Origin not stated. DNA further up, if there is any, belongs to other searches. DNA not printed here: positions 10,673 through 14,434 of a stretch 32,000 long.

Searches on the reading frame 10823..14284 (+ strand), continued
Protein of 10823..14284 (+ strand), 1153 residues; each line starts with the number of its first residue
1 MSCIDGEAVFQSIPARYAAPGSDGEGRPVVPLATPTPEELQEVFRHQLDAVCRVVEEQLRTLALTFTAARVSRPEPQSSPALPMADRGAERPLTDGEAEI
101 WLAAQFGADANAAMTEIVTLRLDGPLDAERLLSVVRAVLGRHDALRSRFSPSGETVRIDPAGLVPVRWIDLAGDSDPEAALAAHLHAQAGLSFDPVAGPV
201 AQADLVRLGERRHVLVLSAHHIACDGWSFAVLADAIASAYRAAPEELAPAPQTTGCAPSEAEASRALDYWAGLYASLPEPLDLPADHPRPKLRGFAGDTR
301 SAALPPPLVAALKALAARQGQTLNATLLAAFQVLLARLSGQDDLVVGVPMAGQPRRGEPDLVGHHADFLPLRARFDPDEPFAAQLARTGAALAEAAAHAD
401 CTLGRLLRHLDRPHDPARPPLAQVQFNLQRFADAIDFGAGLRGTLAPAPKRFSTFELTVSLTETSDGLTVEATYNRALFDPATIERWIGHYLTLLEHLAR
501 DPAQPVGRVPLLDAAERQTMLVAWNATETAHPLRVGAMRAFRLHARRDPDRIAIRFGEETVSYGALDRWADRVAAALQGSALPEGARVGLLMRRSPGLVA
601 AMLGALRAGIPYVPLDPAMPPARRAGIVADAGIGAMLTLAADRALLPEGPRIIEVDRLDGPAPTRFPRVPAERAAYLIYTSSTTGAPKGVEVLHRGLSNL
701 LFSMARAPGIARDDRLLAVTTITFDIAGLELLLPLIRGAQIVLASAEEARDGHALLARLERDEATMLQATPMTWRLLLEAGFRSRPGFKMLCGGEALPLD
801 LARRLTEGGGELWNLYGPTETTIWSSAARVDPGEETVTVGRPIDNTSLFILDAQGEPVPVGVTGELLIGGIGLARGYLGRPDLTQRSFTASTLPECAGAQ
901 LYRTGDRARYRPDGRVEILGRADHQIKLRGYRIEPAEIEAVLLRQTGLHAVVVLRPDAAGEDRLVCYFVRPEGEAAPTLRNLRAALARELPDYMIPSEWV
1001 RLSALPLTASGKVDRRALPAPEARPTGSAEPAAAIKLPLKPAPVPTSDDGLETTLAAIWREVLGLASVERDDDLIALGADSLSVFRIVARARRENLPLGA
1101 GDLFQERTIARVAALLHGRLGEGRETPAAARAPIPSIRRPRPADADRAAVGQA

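Call 31: find_encoding_contigs(protein=P0133, flank=10000, max_places=2)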
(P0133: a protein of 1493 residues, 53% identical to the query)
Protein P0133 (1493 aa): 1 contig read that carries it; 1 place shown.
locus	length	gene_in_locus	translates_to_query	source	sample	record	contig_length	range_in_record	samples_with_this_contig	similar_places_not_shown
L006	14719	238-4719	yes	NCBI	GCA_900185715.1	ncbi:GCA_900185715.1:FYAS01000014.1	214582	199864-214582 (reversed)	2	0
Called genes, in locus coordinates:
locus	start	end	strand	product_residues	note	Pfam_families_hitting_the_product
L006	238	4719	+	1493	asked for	PF00202:Aminotran_3, PF00668:Condensation, PF00501:AMP-binding, PF13193:AMP-binding_C (weak), PF00550:PP-binding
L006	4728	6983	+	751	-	PF00668:Condensation, PF00975:Thioesterase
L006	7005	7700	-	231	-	PF22624:AASDHPPT_N, PF01648:ACPS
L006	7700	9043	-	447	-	-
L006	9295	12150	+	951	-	PF04932:Wzy_C, PF13229:Beta_helix, PF05048:NosD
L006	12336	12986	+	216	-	PF13489:Methyltransf_23 (weak), PF08241:Methyltransf_11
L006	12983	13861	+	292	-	-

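Call 32: find_encoding_contigs(protein=P0134, flank=10000, max_places=2)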
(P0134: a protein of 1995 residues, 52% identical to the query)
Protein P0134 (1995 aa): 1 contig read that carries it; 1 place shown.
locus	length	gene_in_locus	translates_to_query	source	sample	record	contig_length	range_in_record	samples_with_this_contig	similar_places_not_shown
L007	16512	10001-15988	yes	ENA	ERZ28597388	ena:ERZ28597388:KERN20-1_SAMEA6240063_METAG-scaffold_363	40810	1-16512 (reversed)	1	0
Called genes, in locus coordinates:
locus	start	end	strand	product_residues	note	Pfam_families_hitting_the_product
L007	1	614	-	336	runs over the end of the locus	PF01073:3Beta_HSD, PF01370:Epimerase, PF05368:NmrA (weak), PF13460:NAD_binding_10, PF16363:GDP_Man_Dehyd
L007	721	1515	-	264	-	PF03808:Glyco_tran_WecG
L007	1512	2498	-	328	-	PF01073:3Beta_HSD (faint), PF01370:Epimerase, PF04321:RmlD_sub_bind, PF07993:NAD_binding_4 (faint), PF16363:GDP_Man_Dehyd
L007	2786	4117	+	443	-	PF02563:Poly_export, PF22461:SLBB_2 (faint), PF10531:SLBB, PF25994:HH_AprE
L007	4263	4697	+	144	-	-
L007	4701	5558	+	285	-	-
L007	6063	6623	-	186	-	-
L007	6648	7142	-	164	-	-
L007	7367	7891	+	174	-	PF13193:AMP-binding_C (faint), PF00550:PP-binding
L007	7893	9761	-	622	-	-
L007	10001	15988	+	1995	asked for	PF00698:Acyl_transf_1, PF00550:PP-binding, PF00202:Aminotran_3, PF00668:Condensation, PF00501:AMP-binding, PF13193:AMP-binding_C (faint), PF00550:PP-binding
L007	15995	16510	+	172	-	?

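Call 40: search_solved_structures(query=window:10823-14284:+, max_evalue=1e-40)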
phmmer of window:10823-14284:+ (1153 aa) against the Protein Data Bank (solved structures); distinct sequences matched with E-value up to 1e-40: 69 (the best 60 are shown).
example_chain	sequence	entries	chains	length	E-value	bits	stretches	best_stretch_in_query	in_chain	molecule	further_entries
6mfz_A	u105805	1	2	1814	6.5e-207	693.1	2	86-1115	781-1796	Linear gramicidin synthase subunit A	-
9be3_A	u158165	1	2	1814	7.7e-207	692.9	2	89-1115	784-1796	Linear gramicidin synthase subunit A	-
9meh_A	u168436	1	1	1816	7.7e-207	692.9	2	89-1115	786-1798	Linear gramicidin synthase subunit A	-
9be4_A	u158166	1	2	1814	3.1e-206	690.9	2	89-1115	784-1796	Linear gramicidin synthase subunit A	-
6mfy_A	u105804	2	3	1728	6.1e-198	663.4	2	86-1024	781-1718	Linear gramicidin synthase subunit A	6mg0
8xjz_C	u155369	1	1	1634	7.3e-158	530.7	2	91-1115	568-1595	Peptide synthetase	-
6p1j_A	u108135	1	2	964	1.3e-156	526.6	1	91-1018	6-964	Txo2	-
5u89_A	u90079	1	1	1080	2.1e-152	512.6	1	516-1131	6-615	Amino acid adenylation domain protein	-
6oyf_A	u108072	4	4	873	2.5e-134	452.8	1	91-930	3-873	Txo1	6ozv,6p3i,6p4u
4zxh_A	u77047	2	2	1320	1.2e-116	394.3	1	192-1113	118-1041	ABBFA_003403 | Tyrocidine synthetase 3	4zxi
9lcq_A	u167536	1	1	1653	9.5e-115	387.9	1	120-1116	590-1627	PvdL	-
9lcp_A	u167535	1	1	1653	1.2e-114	387.6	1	120-1116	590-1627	PvdL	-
9lco_A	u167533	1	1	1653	4.4e-114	385.7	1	120-1116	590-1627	PvdL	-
8hlk_A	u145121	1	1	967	1.2e-113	384.3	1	180-1022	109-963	Microcystin synthetase B (Fragment)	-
9bfd_B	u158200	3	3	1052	1.2e-110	374.4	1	112-1115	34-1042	Tyrocidine synthase 2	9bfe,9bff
6mfw_A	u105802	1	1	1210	1.7e-109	370.5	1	540-1116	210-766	Linear gramicidin synthase subunit A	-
6mfx_A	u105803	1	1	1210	1.7e-109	370.5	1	540-1116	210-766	Linear gramicidin synthase subunit A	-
5es5_A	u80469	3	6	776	2.4e-85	290.5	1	540-1116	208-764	Linear gramicidin synthetase subunit A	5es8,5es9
6lta_A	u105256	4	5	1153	2.4e-76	260.8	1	80-1126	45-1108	Nonribosomal peptide synthetase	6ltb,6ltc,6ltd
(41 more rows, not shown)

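Call 52: find_encoding_contigs(protein=P0132, flank=10000, max_places=1)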
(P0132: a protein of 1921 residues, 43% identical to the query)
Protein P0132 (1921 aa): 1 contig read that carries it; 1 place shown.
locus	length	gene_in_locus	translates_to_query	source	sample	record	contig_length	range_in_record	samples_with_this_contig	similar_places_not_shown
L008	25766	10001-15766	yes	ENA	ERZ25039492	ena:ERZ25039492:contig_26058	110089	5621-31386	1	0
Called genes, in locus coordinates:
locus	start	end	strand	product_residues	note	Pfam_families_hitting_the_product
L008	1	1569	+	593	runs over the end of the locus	PF00132:Hexapep (faint), PF25087:GMPPB_C (weak), PF02397:Bac_transf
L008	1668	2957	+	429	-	PF03721:UDPG_MGDP_dh_N, PF00984:UDPG_MGDP_dh, PF03720:UDPG_MGDP_dh_C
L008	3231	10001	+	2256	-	PF00501:AMP-binding, PF13193:AMP-binding_C, PF00550:PP-binding, PF00109:ketoacyl-synt, PF02801:Ketoacyl-synt_C, PF16197:KAsynt_C_assoc, PF22336:RhiE-like_linker, PF22621:CurL-like_PKS_C, +3 more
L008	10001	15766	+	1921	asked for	PF00668:Condensation, PF00501:AMP-binding, PF13193:AMP-binding_C, PF00550:PP-binding, PF00668:Condensation, PF00501:AMP-binding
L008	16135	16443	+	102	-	PF00550:PP-binding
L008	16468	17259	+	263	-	PF12146:Hydrolase_4, PF12697:Abhydrolase_6 (weak)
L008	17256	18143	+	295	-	-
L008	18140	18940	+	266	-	-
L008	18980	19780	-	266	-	PF13614:AAA_31 (faint)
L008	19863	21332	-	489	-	PF13807:GNVR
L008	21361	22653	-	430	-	PF13505:OMP_b-brl (faint)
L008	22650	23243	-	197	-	PF02563:Poly_export, PF10531:SLBB, PF22461:SLBB_2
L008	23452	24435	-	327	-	PF01522:Polysacc_deac_1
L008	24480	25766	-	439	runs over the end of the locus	PF13439:Glyco_transf_4, PF13579:Glyco_trans_4_4, PF00534:Glycos_transf_1, PF13692:Glyco_trans_1_4, PF13524:Glyco_trans_1_2 (weak)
